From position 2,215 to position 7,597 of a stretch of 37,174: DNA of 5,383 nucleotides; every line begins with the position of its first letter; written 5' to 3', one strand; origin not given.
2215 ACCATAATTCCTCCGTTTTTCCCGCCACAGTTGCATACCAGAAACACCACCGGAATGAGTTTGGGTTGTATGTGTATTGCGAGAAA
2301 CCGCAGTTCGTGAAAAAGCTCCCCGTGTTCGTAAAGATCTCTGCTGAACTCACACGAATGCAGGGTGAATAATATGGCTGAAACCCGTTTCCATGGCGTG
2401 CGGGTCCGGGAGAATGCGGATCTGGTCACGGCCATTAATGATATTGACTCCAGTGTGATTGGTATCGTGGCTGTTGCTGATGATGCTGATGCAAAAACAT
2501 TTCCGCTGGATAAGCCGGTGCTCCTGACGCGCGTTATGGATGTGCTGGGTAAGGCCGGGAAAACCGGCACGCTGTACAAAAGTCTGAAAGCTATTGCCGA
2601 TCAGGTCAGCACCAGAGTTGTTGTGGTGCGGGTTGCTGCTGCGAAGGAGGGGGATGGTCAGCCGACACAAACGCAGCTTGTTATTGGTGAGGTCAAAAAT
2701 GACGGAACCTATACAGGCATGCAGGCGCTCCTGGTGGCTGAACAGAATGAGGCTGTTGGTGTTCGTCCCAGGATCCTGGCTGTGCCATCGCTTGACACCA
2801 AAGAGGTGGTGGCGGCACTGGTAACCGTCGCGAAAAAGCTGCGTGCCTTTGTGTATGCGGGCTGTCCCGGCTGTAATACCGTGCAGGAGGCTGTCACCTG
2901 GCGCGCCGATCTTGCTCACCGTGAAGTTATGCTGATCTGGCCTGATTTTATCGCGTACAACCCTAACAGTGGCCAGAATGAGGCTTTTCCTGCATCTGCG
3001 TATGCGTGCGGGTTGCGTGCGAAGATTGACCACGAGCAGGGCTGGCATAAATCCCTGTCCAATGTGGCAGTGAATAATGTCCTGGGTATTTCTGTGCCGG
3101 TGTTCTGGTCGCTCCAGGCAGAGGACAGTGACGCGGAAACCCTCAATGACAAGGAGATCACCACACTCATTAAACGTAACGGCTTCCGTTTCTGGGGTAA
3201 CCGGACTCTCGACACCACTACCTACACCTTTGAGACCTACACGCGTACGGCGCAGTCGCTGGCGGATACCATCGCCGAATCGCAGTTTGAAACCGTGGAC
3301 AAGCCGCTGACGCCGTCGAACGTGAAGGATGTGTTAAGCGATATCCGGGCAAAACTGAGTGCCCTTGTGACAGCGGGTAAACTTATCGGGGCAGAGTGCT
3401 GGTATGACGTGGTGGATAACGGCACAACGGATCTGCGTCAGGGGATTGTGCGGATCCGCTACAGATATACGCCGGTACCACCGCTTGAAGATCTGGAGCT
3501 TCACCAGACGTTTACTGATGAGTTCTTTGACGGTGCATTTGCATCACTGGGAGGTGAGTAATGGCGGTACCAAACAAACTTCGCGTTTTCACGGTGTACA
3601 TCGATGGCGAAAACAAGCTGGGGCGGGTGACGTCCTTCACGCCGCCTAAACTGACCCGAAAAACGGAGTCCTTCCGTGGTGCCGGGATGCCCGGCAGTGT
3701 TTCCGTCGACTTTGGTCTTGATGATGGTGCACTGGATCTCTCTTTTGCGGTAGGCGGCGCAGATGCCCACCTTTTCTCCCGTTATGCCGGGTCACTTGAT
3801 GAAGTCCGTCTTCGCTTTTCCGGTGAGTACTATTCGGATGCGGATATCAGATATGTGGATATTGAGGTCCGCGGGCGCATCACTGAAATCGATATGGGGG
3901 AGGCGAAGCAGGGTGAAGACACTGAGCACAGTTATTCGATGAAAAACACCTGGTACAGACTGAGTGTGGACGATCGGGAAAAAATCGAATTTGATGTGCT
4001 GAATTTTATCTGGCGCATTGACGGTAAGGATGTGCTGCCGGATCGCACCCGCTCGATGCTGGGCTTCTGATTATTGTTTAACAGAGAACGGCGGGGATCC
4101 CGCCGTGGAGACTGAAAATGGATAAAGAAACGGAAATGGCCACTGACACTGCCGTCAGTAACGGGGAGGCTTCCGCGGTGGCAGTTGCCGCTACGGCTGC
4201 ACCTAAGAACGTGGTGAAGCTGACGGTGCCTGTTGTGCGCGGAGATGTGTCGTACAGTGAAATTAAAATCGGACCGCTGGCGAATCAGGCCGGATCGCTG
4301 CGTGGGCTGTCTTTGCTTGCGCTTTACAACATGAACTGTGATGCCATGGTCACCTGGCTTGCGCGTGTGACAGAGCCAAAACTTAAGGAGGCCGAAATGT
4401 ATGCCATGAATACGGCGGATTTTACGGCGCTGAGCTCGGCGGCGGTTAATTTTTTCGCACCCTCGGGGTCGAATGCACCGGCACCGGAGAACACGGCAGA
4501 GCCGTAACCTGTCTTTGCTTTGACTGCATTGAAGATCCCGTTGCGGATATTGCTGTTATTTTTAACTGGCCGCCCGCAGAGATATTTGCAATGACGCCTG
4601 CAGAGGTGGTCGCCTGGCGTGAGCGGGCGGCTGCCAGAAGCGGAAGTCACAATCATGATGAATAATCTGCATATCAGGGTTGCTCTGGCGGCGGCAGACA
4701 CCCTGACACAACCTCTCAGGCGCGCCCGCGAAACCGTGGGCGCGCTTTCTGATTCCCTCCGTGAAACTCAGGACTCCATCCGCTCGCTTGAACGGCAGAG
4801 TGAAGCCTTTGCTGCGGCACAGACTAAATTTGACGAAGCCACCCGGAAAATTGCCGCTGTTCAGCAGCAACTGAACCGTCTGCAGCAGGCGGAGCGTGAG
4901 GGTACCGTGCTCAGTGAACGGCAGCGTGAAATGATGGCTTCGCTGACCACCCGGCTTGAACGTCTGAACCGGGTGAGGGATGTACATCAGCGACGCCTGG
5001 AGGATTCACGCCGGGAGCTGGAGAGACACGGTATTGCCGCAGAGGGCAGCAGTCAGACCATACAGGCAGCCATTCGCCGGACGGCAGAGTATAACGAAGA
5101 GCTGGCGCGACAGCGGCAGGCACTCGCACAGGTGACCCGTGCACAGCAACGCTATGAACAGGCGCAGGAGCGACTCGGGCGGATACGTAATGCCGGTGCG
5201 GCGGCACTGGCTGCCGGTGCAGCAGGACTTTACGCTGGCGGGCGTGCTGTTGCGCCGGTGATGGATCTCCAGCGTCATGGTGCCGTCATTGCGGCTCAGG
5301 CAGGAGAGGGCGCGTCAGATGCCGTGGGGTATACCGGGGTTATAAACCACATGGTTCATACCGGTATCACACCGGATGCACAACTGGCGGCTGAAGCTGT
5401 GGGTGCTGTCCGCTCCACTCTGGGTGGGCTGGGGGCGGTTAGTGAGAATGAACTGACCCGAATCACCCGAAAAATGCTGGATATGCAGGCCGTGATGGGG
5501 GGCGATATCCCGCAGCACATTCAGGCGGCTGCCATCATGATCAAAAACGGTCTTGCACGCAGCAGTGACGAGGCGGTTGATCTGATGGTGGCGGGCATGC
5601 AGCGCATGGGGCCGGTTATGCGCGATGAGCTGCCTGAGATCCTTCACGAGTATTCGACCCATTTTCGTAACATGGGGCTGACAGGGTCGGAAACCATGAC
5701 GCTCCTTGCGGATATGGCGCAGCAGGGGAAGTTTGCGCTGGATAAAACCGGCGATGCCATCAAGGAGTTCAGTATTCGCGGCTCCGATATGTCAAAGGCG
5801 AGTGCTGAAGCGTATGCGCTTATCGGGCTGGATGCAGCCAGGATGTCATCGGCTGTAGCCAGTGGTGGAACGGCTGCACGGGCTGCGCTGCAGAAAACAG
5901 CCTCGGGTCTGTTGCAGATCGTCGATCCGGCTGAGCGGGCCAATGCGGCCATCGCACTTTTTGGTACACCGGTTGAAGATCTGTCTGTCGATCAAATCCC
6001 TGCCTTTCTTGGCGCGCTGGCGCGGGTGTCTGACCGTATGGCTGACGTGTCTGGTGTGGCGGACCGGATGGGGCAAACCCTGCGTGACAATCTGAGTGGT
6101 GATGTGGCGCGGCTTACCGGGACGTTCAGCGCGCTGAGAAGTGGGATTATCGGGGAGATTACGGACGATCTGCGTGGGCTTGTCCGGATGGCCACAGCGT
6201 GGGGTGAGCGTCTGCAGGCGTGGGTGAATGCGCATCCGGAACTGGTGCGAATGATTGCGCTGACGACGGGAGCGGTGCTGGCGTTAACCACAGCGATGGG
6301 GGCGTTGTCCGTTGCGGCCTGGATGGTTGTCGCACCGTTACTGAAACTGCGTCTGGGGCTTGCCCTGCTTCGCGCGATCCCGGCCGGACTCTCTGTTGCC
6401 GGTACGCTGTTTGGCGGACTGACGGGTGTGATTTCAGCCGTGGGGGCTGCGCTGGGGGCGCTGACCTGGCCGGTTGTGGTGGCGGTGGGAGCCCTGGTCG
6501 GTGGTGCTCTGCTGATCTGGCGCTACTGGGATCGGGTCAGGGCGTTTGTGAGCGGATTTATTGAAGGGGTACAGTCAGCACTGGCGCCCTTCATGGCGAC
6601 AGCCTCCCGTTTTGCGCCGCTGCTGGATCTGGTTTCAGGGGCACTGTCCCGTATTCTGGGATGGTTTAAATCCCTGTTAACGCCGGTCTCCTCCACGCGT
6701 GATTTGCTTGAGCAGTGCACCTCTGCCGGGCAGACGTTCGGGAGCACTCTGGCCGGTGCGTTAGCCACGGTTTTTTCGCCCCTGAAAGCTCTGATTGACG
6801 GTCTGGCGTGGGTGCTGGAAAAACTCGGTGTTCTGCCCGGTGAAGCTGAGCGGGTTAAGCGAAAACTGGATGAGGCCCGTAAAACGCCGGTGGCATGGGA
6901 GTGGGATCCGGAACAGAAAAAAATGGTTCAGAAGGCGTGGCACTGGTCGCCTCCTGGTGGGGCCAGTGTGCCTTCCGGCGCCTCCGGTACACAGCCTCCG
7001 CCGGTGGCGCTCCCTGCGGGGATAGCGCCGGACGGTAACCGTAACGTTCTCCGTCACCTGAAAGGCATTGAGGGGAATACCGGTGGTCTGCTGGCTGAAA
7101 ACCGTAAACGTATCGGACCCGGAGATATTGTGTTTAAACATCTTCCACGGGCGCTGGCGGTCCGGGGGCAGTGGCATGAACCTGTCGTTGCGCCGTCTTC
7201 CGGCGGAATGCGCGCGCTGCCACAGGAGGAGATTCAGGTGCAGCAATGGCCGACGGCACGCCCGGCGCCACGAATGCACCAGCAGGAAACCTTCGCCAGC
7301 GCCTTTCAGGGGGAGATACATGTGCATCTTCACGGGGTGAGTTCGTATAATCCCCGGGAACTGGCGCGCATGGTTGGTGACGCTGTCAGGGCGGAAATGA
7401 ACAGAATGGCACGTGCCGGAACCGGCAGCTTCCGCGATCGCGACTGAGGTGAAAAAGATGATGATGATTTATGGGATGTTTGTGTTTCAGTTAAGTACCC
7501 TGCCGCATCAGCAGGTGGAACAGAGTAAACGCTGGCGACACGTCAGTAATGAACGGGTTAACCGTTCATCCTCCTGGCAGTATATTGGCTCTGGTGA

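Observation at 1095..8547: Tail sheath-tube-tape-measure block (FI-FII-E-T-U) is inverted relative to D/ogr and the tail-fiber genes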

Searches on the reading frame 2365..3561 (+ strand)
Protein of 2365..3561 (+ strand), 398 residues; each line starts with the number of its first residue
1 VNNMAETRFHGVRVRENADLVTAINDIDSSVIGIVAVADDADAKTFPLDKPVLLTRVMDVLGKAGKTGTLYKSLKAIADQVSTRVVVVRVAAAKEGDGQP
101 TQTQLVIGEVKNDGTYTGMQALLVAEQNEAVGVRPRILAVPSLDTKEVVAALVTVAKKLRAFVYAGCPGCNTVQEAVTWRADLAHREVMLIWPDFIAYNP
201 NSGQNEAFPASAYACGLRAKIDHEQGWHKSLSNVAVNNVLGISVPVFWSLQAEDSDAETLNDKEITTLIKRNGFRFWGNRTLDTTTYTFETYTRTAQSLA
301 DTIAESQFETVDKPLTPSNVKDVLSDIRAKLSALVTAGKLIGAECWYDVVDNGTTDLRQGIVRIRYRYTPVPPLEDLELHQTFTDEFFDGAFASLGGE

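Call 4: search_protein_families(library=phrogs, proteins=[window:2365-3561:+])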
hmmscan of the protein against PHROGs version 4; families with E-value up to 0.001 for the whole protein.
window:2365-3561:+ (398 aa): 6 families
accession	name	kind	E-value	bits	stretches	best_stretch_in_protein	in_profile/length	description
phrog_23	-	tail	9e-119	398.4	1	1-397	16-476/496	tail sheath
phrog_13288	-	unknown function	2.6e-56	191.5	1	201-389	7-201/208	-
phrog_16736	-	unknown function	4.9e-43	146.3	1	297-395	2-100/101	-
phrog_12477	-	unknown function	8.7e-41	139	1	4-90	1-87/88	-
phrog_11242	-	unknown function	2.6e-27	96.4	1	4-127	1-121/128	-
phrog_20365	-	unknown function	5.2e-10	40.2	1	342-388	2-48/58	-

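Call 6: search_protein_families(library=pfam, proteins=[window:2365-3561:+])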
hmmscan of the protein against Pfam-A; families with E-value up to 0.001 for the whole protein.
window:2365-3561:+ (398 aa): 3 families
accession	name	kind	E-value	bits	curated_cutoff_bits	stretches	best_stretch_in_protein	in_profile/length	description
PF04984.19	Phage_sheath_1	-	5.8e-26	91.7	31.4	1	115-282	2-168/168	Phage tail sheath protein subtilisin-like domain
PF17482.7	Phage_sheath_1C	-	1.4e-10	41.6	26.9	1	284-383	3-103/104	Phage tail sheath C-terminal domain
PF22671.1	Gp18_domIII_N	-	8.2e-10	39.3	27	1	31-90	3-58/58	Tail sheath protein Gp18 domain III N-terminal region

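Call 17: search_dna_similar(query=window:2365-3561:+, collection=phages, mode=protein, max_rows=60, rows=spread)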
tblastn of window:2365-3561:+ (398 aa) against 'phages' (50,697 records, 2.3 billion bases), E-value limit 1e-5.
Records with a match: 510; places in all: 517; records where one place covers at least 80% of the query: 468.
Best place of each record, by identity: 60-80% 44; <60% 466.
By first word of the organism name: Burkholderia 92; Klebsiella 81; Escherichia 62; Ralstonia 59; Yersinia 44; Salmonella 27; Pseudomonas 18; Peduovirus 18; Aeromonas 12; Mannheimia 10; and 33 more.
By host as written in the record: Klebsiella pneumoniae 56; Ralstonia solanacearum 50; - 49; Burkholderia pseudomallei 32; Yersinia pestis EV76-CN 26; Burkholderia sp. 25; Escherichia coli 21; Yersinia enterocolitica 10; and 143 more.
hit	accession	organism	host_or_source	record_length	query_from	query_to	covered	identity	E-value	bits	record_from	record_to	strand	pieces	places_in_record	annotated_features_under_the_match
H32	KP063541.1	Escherichia phage P88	Escherichia coli K88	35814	4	397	99%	76.1%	1e-177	554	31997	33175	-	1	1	tail sheath monomer | hypothetical protein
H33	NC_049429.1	Enterobacter phage phiT5282H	Enterobacter cloacae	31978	3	397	99%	73.2%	4e-168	527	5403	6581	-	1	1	gpFI: tail sheath family protein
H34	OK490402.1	Klebsiella phage Kp4849-1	Klebsiella pneumoniae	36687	4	398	99%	70.5%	3e-155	490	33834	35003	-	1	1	record has no annotation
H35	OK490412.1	Klebsiella phage Kp4860-2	Klebsiella pneumoniae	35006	3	398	99%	67.9%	1e-150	476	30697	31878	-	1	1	record has no annotation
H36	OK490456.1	Klebsiella phage Kp4879-3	Klebsiella pneumoniae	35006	3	398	99%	67.9%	1e-150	476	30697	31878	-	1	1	record has no annotation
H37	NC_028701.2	Salmonella phage SEN5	Salmonella enterica subsp. salamae ...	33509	4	394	98%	58.1%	5e-120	389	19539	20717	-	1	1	tail sheath subtilisin-like domain-containing protein | hypothetical protein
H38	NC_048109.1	Pseudomonas phage Dobby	Pseudomonas aeruginosa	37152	5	388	96%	51.2%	1e-93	313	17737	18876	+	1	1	tail sheath protein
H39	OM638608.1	Burkholderia phage Musica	Burkholderia cenocepacia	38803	1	394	99%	49.4%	3e-89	300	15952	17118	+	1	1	tail sheath protein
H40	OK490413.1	Klebsiella phage Kp4860-7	Klebsiella pneumoniae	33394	4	388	97%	50.0%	2e-91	306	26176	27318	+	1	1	record has no annotation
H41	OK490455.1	Klebsiella phage Kp4879-2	Klebsiella pneumoniae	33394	4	388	97%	50.0%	2e-91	306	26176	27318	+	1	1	record has no annotation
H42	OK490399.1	Klebsiella phage Kp4847-2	Klebsiella pneumoniae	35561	4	388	97%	49.7%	8e-92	307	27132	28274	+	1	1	record has no annotation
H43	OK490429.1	Klebsiella phage Kp4870-2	Klebsiella pneumoniae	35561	4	388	97%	49.7%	8e-92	307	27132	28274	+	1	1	record has no annotation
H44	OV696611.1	Escherichia phage Cartapus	-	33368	4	388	97%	49.5%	7e-91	305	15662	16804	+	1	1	tail sheath protein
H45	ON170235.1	Ralstonia phage YO137_2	Ralstonia solanacearum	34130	4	388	97%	49.5%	2e-83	283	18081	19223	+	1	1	record has no annotation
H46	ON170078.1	Ralstonia phage YO035_4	Ralstonia solanacearum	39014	4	388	97%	49.5%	6e-83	282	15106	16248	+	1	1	record has no annotation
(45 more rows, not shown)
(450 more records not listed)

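Call 19: search_dna_similar(query=window:2365-3561:+, collection=phages, mode=protein, max_rows=60, rows=best)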
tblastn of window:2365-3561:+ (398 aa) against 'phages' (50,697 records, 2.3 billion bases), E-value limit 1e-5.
Records with a match: 510; places in all: 517; records where one place covers at least 80% of the query: 468.
Best place of each record, by identity: 60-80% 44; <60% 466.
By first word of the organism name: Burkholderia 92; Klebsiella 81; Escherichia 62; Ralstonia 59; Yersinia 44; Salmonella 27; Pseudomonas 18; Peduovirus 18; Aeromonas 12; Mannheimia 10; and 33 more.
By host as written in the record: Klebsiella pneumoniae 56; Ralstonia solanacearum 50; - 49; Burkholderia pseudomallei 32; Yersinia pestis EV76-CN 26; Burkholderia sp. 25; Escherichia coli 21; Yersinia enterocolitica 10; and 143 more.
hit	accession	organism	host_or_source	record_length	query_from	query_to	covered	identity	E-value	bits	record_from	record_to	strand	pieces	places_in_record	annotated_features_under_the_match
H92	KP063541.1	Escherichia phage P88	Escherichia coli K88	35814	4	397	99%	76.1%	1e-177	554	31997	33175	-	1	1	tail sheath monomer | hypothetical protein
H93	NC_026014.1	Escherichia phage P88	Escherichia coli K88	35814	4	397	99%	76.1%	1e-177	554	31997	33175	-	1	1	tail sheath family protein | hypothetical protein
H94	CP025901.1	Escherichia phage 500465-2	Escherichia coli 500465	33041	4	397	99%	75.9%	8e-177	551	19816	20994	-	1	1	record has no annotation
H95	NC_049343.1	Escherichia phage 500465-2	Escherichia coli 500465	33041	4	397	99%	75.9%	8e-177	551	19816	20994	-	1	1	tail sheath family protein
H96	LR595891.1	Xuanwuvirus P884B11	-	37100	4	397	99%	75.6%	4e-176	550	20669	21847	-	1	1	Phage tail sheath monomer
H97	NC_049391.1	Xuanwuvirus P884B11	-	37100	4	397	99%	75.6%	4e-176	550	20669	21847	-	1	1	Phage tail sheath monomer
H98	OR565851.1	Citrobacter phage Shae_phiSM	Citrobacter rodentium DBS100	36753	4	397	99%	75.6%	3e-175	547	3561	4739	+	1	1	late control gene D protein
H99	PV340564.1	Escherichia phage PhiR44_2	Escherichia coli C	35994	4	397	99%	75.1%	1e-174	545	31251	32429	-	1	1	tail sheath monomer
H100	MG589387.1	Enterobacter phage phiT5282H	Enterobacter cloacae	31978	3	397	99%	73.2%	4e-168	527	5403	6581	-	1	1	gpFI: putative major tail sheath protein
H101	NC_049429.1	Enterobacter phage phiT5282H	Enterobacter cloacae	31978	3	397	99%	73.2%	4e-168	527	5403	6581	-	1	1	gpFI: tail sheath family protein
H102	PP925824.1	Escherichia phage Chuche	Escherichia coli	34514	4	397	99%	73.3%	9e-172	537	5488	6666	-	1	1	hypothetical protein (x2)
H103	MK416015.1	Klebsiella phage ST16-OXA48phi5.4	Klebsiella pneumoniae ST16-OXA48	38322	4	398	99%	70.7%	6e-156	492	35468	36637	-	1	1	tail sheath monomer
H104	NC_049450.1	Klebsiella phage ST16-OXA48phi5.4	Klebsiella pneumoniae ST16-OXA48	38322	4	398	99%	70.7%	6e-156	492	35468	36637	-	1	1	tail sheath family protein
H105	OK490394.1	Klebsiella phage Kp4845-1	Klebsiella pneumoniae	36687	4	398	99%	70.5%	3e-155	490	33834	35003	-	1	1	record has no annotation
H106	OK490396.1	Klebsiella phage Kp4846-1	Klebsiella pneumoniae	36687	4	398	99%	70.5%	3e-155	490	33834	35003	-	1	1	record has no annotation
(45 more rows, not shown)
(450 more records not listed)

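Call 30: find_related_loci(query=window:2374-3561:+, collection=genome_contigs, flank=10000)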
Query window:2374-3561:+ (395 aa) in genome_contigs; peptide patterns used: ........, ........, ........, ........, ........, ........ (x = any residue, [..] = any of these).
212 stretches matched a pattern; 130 encode a relative of the query (tblastn E <= 1e-3); the best 80 are kept; 80 distinct loci.
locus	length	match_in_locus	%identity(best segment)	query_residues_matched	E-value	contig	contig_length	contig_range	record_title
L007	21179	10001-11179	75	1-394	0e+0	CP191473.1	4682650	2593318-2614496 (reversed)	Salmonella enterica strain s1 chromosome, complete genome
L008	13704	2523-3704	77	1-394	0e+0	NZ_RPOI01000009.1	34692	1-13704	Citrobacter youngae strain CCUG 30791 citrobacter_youngae_CCUG30791T_0000009, whole genome shotgun sequence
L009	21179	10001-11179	75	1-394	0e+0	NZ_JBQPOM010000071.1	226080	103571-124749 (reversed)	Vagococcus sp. WN89Y soapdenovo_K_127_71, whole genome shotgun sequence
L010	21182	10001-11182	77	1-394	0e+0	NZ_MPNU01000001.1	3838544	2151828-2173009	Edwardsiella piscicida strain ACC35.1 scaffold00001, whole genome shotgun sequence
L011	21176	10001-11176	73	1-394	0e+0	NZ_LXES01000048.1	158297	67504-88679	Enterobacter soli ATCC BAA-2102 Sequence00048, whole genome shotgun sequence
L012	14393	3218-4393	71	1-394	0e+0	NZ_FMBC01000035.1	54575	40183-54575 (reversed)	Kosakonia oryziphila strain REICA_142, whole genome shotgun sequence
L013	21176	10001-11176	72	1-395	0e+0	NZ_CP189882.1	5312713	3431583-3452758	Symbiopectobacterium purcellii strain MEX chromosome, complete genome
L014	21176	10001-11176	73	1-394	0e+0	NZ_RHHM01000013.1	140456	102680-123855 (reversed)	Erwinia psidii strain IBSBF 435 scaffold_13, whole genome shotgun sequence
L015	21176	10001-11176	72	1-395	0e+0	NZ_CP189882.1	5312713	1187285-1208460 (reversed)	Symbiopectobacterium purcellii strain MEX chromosome, complete genome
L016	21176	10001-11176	72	1-395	0e+0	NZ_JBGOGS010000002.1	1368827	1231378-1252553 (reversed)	Symbiopectobacterium sp. RP Symbiopectobacterium_contig2, whole genome shotgun sequence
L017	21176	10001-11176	73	1-394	0e+0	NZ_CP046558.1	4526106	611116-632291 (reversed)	Pantoea stewartii subsp. stewartii strain ATCC 8199 chromosome, complete genome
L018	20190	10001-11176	71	1-395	0e+0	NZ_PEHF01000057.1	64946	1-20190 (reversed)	Candidatus Symbiopectobacterium sp. 'North America' n22_c_1.7, whole genome shotgun sequence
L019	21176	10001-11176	73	1-394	0e+0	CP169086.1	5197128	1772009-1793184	Enterobacter hormaechei strain B17-3 chromosome, complete genome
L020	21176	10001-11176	73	1-394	0e+0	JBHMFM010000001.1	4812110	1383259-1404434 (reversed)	Erwinia tracheiphila strain ICMP 5845 contig_1_pilon, whole genome shotgun sequence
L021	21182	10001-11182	72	1-395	0e+0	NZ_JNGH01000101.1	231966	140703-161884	Trabulsiella odontotermitis strain 01 SAMPLE01_CONTIG_121, whole genome shotgun sequence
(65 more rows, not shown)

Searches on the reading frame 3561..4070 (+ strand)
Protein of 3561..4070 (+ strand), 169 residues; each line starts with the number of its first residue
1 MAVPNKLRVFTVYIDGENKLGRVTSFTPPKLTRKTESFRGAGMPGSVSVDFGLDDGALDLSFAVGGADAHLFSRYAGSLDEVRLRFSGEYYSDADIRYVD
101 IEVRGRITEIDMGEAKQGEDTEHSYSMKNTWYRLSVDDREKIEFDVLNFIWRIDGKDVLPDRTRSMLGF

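Call 4: search_protein_families(library=phrogs, proteins=[window:3561-4070:+])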
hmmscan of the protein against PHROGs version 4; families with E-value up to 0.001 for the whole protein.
window:3561-4070:+ (169 aa): 3 families
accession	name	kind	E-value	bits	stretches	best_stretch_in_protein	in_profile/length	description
phrog_55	-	connector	2.2e-55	188.1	1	1-167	1-171/173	head closure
phrog_13676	-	connector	3.8e-35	121.3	1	65-168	2-106/107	head closure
phrog_15831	-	connector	5.4e-27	95.2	1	1-95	1-95/112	head closure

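Call 6: search_protein_families(library=pfam, proteins=[window:3561-4070:+])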
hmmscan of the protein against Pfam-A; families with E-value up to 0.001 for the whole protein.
window:3561-4070:+ (169 aa): 1 family
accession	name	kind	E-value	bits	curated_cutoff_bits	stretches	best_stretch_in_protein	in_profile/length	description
PF04985.20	Phage_tube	-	8.2e-49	166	22.4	1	4-168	1-165/165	Phage tail tube protein FII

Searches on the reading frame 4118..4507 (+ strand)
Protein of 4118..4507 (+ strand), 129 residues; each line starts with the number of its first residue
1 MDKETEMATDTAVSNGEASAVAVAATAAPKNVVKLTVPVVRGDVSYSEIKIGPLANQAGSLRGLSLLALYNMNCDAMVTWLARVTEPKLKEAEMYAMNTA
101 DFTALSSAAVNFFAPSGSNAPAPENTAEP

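Call 4: search_protein_families(library=phrogs, proteins=[window:4118-4507:+])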
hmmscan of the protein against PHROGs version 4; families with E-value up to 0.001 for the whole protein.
window:4118-4507:+ (129 aa): 1 family
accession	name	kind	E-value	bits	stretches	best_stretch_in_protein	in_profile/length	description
phrog_103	-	tail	1.2e-28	100.2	1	17-126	10-117/119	tail protein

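Call 6: search_protein_families(library=pfam, proteins=[window:4118-4507:+])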
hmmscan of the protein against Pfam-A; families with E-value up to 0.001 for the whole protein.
window:4118-4507:+ (129 aa): 0 families

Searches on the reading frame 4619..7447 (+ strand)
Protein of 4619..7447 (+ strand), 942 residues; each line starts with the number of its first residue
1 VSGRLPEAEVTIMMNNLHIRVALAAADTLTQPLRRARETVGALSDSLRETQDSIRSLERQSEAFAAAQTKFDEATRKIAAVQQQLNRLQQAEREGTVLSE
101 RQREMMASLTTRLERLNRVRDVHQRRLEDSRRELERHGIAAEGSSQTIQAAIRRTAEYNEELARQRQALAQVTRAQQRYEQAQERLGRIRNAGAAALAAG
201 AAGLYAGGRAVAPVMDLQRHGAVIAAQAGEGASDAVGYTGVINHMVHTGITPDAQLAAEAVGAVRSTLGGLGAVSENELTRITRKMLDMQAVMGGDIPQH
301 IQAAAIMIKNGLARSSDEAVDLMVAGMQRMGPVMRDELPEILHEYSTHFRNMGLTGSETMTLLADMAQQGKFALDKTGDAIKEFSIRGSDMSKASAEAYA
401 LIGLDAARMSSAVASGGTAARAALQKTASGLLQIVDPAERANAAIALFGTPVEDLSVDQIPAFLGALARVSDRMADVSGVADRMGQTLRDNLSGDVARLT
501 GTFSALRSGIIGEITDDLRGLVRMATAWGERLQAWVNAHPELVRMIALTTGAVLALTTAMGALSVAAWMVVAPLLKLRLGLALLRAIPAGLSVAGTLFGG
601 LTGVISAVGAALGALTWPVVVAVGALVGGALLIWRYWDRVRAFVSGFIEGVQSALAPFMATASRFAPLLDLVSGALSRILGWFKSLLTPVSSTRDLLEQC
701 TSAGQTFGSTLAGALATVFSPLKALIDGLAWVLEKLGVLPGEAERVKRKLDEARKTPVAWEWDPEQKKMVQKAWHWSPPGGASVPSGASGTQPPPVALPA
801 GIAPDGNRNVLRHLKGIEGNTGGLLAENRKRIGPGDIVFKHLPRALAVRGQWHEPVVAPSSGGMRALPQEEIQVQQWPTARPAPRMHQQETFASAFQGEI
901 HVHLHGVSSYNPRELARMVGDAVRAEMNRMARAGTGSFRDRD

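Call 4: search_protein_families(library=phrogs, proteins=[window:4619-7447:+])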
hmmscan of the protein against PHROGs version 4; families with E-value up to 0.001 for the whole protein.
window:4619-7447:+ (942 aa): 23 families
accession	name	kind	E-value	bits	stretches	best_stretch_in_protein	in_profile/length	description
phrog_28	-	tail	8.9e-105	353.4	1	12-941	105-772/1228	tail length tape measure protein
phrog_17114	-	unknown function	2.9e-89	300.9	2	572-862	4-287/388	-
phrog_5431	-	unknown function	2.6e-45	156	2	725-862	2-132/233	-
phrog_1272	-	tail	1.8e-39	136.4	1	27-729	73-794/1606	tail length tape measure protein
phrog_10546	-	unknown function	5.5e-36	125.5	1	13-191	2-183/186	-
phrog_38463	-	unknown function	2.7e-34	119.7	1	692-852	3-156/272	-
phrog_5690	-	unknown function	3.6e-29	103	1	508-743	447-735/907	-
phrog_991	-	tail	9.7e-24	84.1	1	34-727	107-759/1966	tail length tape measure protein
phrog_58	-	tail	2.8e-21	76.7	1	13-730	170-710/1544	tail length tape measure protein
phrog_2337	-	tail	1.7e-18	67.2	1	327-494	351-515/1326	tail length tape measure protein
phrog_167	-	tail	4.5e-16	58.8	1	43-652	79-729/1555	tail length tape measure protein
phrog_5218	-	unknown function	2.2e-12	46.9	1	32-631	30-654/1599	-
phrog_1533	-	tail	1.1e-10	40.8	1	336-637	370-672/1688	tail length tape measure protein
phrog_8927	-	tail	1.1e-09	38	1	49-692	141-760/1619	tail length tape measure protein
phrog_37298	-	unknown function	1.8e-08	34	1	307-458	281-431/1088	-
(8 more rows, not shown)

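Call 6: search_protein_families(library=pfam, proteins=[window:4619-7447:+])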
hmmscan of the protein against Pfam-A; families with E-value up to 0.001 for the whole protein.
window:4619-7447:+ (942 aa): 1 family
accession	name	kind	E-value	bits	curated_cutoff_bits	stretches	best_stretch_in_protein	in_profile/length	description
PF10145.14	PhageMin_Tail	-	1.2e-15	58.4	33.2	1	256-449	13-201/201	Phage-related minor tail protein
